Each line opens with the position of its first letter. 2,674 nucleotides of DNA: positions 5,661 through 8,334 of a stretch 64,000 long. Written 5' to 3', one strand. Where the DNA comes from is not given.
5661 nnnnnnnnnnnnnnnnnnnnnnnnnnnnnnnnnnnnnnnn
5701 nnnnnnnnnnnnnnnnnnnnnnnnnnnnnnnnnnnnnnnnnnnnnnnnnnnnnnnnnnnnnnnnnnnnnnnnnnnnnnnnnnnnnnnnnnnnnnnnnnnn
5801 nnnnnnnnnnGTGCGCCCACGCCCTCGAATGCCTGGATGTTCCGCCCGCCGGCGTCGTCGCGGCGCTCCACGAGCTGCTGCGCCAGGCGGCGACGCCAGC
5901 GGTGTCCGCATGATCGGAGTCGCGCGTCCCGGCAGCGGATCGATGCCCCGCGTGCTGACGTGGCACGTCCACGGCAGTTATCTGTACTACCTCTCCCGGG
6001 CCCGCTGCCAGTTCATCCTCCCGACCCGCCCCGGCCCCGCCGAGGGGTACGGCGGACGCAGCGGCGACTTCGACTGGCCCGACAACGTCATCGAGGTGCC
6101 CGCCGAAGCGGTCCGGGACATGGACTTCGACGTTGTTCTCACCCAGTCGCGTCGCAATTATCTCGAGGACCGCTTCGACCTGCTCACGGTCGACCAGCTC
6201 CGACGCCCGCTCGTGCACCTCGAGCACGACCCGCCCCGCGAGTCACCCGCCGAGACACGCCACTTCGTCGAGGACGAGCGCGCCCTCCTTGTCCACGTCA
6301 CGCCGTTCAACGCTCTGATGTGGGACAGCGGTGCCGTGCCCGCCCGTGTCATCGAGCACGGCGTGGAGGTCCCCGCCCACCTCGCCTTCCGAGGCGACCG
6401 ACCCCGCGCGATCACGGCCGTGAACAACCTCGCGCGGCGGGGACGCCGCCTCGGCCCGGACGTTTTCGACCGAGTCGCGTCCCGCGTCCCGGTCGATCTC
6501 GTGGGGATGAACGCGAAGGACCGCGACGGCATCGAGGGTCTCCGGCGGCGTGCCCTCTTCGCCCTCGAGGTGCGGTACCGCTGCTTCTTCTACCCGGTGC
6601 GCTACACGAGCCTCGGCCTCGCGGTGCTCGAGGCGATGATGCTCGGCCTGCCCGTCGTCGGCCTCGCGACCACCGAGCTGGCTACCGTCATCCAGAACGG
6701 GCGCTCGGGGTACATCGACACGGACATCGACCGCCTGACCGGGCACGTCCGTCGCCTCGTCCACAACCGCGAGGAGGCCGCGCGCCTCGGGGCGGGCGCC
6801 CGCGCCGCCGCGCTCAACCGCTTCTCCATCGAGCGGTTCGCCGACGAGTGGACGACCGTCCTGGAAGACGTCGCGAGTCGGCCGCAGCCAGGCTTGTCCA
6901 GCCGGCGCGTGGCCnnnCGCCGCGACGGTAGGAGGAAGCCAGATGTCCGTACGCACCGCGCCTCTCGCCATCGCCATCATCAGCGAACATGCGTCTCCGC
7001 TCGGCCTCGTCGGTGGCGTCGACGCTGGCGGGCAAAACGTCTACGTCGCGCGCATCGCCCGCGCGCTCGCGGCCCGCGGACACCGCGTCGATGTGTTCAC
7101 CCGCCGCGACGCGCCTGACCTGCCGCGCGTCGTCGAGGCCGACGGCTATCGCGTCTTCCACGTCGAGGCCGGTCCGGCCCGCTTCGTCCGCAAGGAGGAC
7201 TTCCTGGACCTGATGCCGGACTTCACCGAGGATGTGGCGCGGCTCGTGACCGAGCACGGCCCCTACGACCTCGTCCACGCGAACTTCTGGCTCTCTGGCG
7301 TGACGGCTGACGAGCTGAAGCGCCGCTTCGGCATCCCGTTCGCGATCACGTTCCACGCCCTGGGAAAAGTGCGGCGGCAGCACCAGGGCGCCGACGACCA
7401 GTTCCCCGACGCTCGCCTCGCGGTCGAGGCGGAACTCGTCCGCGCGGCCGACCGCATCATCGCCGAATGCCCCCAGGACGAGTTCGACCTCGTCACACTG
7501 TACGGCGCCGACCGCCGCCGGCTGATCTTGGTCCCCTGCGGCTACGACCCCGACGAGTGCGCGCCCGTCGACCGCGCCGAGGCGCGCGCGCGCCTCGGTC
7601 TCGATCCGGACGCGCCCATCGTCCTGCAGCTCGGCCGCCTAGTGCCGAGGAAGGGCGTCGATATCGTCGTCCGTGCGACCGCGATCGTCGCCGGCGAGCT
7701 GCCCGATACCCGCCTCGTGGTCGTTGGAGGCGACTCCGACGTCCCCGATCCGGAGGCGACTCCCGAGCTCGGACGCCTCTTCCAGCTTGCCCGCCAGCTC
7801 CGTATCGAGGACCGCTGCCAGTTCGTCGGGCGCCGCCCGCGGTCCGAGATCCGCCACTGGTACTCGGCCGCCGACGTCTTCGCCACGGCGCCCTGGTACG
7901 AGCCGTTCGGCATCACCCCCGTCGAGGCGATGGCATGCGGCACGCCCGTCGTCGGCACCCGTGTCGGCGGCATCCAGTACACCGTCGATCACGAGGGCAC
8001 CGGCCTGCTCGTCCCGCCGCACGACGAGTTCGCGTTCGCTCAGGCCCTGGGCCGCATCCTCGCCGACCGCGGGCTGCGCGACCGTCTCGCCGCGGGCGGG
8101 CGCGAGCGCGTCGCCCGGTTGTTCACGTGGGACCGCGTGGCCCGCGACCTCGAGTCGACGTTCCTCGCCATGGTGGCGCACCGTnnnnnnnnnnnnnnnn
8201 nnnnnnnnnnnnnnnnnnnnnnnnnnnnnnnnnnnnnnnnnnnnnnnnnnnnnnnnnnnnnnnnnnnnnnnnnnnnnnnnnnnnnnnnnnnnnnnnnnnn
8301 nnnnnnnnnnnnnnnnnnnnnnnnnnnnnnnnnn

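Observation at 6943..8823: GT4 glycosyltransferase fused in frame to sedoheptulose-7-phosphate isomerase GmhA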

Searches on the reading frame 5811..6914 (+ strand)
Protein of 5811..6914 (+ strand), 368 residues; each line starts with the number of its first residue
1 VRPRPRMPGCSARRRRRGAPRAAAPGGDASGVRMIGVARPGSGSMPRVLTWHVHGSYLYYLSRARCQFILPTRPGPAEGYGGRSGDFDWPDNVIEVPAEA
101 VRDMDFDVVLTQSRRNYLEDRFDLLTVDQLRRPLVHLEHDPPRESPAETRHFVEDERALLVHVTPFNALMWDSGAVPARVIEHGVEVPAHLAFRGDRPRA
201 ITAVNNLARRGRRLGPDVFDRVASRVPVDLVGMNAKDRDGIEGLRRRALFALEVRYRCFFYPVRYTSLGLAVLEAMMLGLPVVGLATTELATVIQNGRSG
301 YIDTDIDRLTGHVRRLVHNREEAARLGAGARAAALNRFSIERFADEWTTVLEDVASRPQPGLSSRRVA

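Call 3: search_protein_families(library=pfam, proteins=[window:5811-6914:+], max_evalue=0.01)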
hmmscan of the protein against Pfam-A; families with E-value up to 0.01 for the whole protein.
window:5811-6914:+ (368 aa): 3 families
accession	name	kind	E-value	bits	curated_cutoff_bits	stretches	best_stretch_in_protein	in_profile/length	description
PF00534.26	Glycos_transf_1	-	2e-09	37.6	26.4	1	257-331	94-170/172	Glycosyl transferases group 1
PF13692.12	Glyco_trans_1_4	-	9.8e-09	36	27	1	255-319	76-142/142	Glycosyl transferases group 1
PF13524.12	Glyco_trans_1_2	-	1.2e-05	25.7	25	1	264-347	59-142/144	Glycosyl transferase-like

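Call 4: search_protein_families(library=ncbifam, proteins=[window:5811-6914:+], max_evalue=0.01)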
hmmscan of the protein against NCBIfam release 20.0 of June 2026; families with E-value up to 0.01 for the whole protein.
window:5811-6914:+ (368 aa): 14 families
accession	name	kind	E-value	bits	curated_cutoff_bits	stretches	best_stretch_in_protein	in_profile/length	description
TIGR03999.1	thiol_BshA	equivalog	9.6e-12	44.5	273.7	1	261-354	278-373/375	N-acetyl-alpha-D-glucosaminyl L-malate synthase BshA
NF041876.1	EPS_EpsE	equivalog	1.2e-09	37.9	400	1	264-345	304-387/389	exopolysaccharide biosynthesis GT4 family glycosyltransferase EpsE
NF038295.1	EPS_HpsP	equivalog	2.9e-09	36.4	550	1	258-352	290-385/388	hormogonium polysaccharide biosynthesis glycosyltransferase HpsP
TIGR02149.1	glgA_Coryne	subfamily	4.9e-08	32.5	302.4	1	243-354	271-390/391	glycogen synthase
TIGR03088.1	stp2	hypoth_equivalog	1.1e-07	31.3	409.05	1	266-352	283-371/374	TIGR03088 family PEP-CTERM/XrtA system glycosyltransferase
NF038229.1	Glyco4_Geo_Pelo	equivalog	1.3e-05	24.4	400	1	271-354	253-336/338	GPMC system family 4 glycosyltransferase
NF041139.1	TreT_Thcocales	equivalog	5.8e-05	22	775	1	267-352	325-410/412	trehalose synthase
NF053787.1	GlcN_PG_synth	equivalog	0.0002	20.4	480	1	268-347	274-352/361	N-acetylglucosaminyl phosphatidylglycerol synthase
TIGR03449.1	mycothiol_MshA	equivalog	0.00037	19.5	462.5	1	265-352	313-401/406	D-inositol-3-phosphate glycosyltransferase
TIGR02470.1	sucr_synth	equivalog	0.00062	18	810.4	1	258-302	646-690/784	sucrose synthase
TIGR04157.1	glyco_rSAM_CFB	subfamily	0.0019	17.3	400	1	269-347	314-402/406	TIGR04157 family glycosyltransferase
NF038298.1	EPS_HpsO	equivalog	0.0024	16.7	575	1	268-345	301-378/388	hormogonium polysaccharide biosynthesis glycosyltransferase HpsO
NF047880.1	glyco_SdgA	exception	0.0045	15.6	800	1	267-351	401-487/488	serine-aspartate repeat adhesin O-glycosyltransferase SdgA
NF001901.0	PRK00654.1-5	equivalog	0.0082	14.7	649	0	260-355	395-492/502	glycogen synthase GlgA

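Call 33: search_protein_families(library=ncbifam, proteins=[window:5943-6914:+], max_evalue=0.00001)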
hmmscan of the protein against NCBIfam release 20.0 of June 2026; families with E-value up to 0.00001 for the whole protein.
window:5943-6914:+ (324 aa): 5 families
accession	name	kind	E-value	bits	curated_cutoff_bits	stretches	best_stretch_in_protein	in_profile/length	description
TIGR03999.1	thiol_BshA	equivalog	6.9e-12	45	273.7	1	217-310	278-373/375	N-acetyl-alpha-D-glucosaminyl L-malate synthase BshA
NF041876.1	EPS_EpsE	equivalog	9.5e-10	38.3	400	1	220-301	304-387/389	exopolysaccharide biosynthesis GT4 family glycosyltransferase EpsE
NF038295.1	EPS_HpsP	equivalog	2.3e-09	36.7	550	1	214-308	290-385/388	hormogonium polysaccharide biosynthesis glycosyltransferase HpsP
TIGR02149.1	glgA_Coryne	subfamily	3.8e-08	32.9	302.4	1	199-310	271-390/391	glycogen synthase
TIGR03088.1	stp2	hypoth_equivalog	8.5e-08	31.6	409.05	1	222-308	283-371/374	TIGR03088 family PEP-CTERM/XrtA system glycosyltransferase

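Call 35: search_solved_structures(query=window:5943-6914:+, max_evalue=0.01)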
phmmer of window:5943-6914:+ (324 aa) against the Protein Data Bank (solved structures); distinct sequences matched with E-value up to 0.01: 14.
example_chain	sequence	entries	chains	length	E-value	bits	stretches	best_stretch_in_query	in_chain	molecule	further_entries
2jjm_A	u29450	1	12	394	1.5e-06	31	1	222-312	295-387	GLYCOSYL TRANSFERASE, GROUP 1 FAMILY PROTEIN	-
3mbo_A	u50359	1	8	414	1.7e-06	30.8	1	222-312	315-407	Glycosyltransferase, group 1 family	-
7qnt_AAA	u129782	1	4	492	4.7e-06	29.4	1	211-305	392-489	TarM(Se)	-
7qd7_AAA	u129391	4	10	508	5e-06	29.3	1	211-305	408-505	TarM(Se)_G117R | TarM(Se)_G117R-4RboP | TarM(Se)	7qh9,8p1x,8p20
7qsg_A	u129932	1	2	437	0.00021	23.9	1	199-312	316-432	D-inositol 3-phosphate glycosyltransferase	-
7fg9_A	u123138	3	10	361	0.00097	21.8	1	216-311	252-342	Glycosyl transferase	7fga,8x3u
8x3q_C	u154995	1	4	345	0.0011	21.6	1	216-310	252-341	Glycosyl transferase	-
2xa2_A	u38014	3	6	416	0.0012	21.5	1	222-308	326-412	TREHALOSE-SYNTHASE TRET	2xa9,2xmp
5d00_A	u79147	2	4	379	0.0015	21.1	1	222-311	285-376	N-acetyl-alpha-D-glucosaminyl L-malate synthase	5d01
2x6q_A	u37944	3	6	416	0.0016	21.1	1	222-308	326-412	TREHALOSE-SYNTHASE TRET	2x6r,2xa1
4x6l_A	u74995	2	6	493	0.0018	20.9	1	219-306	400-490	TarM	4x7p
4x7m_A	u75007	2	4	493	0.0019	20.9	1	219-306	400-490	TarM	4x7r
4wac_A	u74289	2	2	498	0.0019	20.8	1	219-306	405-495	Glycosyl transferase, group 1 family protein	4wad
4rbn_A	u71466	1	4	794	0.0051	19.4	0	214-305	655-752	Sucrose synthase:Glycosyl transferases group 1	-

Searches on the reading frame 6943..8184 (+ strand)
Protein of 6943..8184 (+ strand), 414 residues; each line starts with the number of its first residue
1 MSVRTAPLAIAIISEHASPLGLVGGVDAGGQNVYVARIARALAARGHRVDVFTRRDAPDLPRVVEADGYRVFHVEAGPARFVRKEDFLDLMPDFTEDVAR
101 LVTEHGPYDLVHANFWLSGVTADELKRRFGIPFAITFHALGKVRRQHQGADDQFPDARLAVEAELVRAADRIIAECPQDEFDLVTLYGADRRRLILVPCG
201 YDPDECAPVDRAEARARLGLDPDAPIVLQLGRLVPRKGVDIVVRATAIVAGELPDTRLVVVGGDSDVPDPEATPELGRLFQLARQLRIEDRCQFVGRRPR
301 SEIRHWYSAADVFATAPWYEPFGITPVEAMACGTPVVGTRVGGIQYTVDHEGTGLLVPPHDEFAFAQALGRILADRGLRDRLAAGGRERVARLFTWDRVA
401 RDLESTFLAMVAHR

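Call 20: search_solved_structures(query=window:6943-8184:+, show_alignments=2, max_evalue=1e-10)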
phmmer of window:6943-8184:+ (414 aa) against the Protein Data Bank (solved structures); distinct sequences matched with E-value up to 1e-10: 30.
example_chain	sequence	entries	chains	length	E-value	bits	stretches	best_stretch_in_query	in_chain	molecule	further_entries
6kih_A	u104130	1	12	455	5.6e-82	279.1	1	9-406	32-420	Tll1590 protein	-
3c48_A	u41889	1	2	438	1.8e-62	214.8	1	5-412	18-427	Predicted glycosyltransferases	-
3c4q_A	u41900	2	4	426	4e-62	213.7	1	9-412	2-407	Predicted glycosyltransferases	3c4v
6ldq_D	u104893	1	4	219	8.3e-34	120.4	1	9-202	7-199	Tll1590 protein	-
6tvp_A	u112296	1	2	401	1.4e-27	100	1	108-402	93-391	Alpha-maltose-1-phosphate synthase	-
2r60_A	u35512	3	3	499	3.6e-24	88.7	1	307-402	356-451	Glycosyl transferase, group 1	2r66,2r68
2jjm_A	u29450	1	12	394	2.5e-18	69.5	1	210-407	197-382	GLYCOSYL TRANSFERASE, GROUP 1 FAMILY PROTEIN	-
3mbo_A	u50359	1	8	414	3.3e-18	69.1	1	210-407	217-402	Glycosyltransferase, group 1 family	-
5d00_A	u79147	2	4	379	1.9e-16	63.3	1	23-407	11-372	N-acetyl-alpha-D-glucosaminyl L-malate synthase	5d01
3oka_A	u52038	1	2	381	2e-16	63.2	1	206-403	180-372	GDP-mannose-dependent alpha-(1-6)-phosphatidylinositol monomannoside mannosyltransferase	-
3okc_A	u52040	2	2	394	2.1e-16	63.1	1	206-403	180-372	GDP-mannose-dependent alpha-(1-6)-phosphatidylinositol monomannoside mannosyltransferase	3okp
7qsg_A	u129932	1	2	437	4.7e-16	62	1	27-407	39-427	D-inositol 3-phosphate glycosyltransferase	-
4xso_B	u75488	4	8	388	1.9e-14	56.7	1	98-388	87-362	Alr3699 protein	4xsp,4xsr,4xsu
2x6q_A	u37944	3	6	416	3e-14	56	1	189-394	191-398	TREHALOSE-SYNTHASE TRET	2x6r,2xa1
4rbn_A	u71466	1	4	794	3.1e-14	56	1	214-401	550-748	Sucrose synthase:Glycosyl transferases group 1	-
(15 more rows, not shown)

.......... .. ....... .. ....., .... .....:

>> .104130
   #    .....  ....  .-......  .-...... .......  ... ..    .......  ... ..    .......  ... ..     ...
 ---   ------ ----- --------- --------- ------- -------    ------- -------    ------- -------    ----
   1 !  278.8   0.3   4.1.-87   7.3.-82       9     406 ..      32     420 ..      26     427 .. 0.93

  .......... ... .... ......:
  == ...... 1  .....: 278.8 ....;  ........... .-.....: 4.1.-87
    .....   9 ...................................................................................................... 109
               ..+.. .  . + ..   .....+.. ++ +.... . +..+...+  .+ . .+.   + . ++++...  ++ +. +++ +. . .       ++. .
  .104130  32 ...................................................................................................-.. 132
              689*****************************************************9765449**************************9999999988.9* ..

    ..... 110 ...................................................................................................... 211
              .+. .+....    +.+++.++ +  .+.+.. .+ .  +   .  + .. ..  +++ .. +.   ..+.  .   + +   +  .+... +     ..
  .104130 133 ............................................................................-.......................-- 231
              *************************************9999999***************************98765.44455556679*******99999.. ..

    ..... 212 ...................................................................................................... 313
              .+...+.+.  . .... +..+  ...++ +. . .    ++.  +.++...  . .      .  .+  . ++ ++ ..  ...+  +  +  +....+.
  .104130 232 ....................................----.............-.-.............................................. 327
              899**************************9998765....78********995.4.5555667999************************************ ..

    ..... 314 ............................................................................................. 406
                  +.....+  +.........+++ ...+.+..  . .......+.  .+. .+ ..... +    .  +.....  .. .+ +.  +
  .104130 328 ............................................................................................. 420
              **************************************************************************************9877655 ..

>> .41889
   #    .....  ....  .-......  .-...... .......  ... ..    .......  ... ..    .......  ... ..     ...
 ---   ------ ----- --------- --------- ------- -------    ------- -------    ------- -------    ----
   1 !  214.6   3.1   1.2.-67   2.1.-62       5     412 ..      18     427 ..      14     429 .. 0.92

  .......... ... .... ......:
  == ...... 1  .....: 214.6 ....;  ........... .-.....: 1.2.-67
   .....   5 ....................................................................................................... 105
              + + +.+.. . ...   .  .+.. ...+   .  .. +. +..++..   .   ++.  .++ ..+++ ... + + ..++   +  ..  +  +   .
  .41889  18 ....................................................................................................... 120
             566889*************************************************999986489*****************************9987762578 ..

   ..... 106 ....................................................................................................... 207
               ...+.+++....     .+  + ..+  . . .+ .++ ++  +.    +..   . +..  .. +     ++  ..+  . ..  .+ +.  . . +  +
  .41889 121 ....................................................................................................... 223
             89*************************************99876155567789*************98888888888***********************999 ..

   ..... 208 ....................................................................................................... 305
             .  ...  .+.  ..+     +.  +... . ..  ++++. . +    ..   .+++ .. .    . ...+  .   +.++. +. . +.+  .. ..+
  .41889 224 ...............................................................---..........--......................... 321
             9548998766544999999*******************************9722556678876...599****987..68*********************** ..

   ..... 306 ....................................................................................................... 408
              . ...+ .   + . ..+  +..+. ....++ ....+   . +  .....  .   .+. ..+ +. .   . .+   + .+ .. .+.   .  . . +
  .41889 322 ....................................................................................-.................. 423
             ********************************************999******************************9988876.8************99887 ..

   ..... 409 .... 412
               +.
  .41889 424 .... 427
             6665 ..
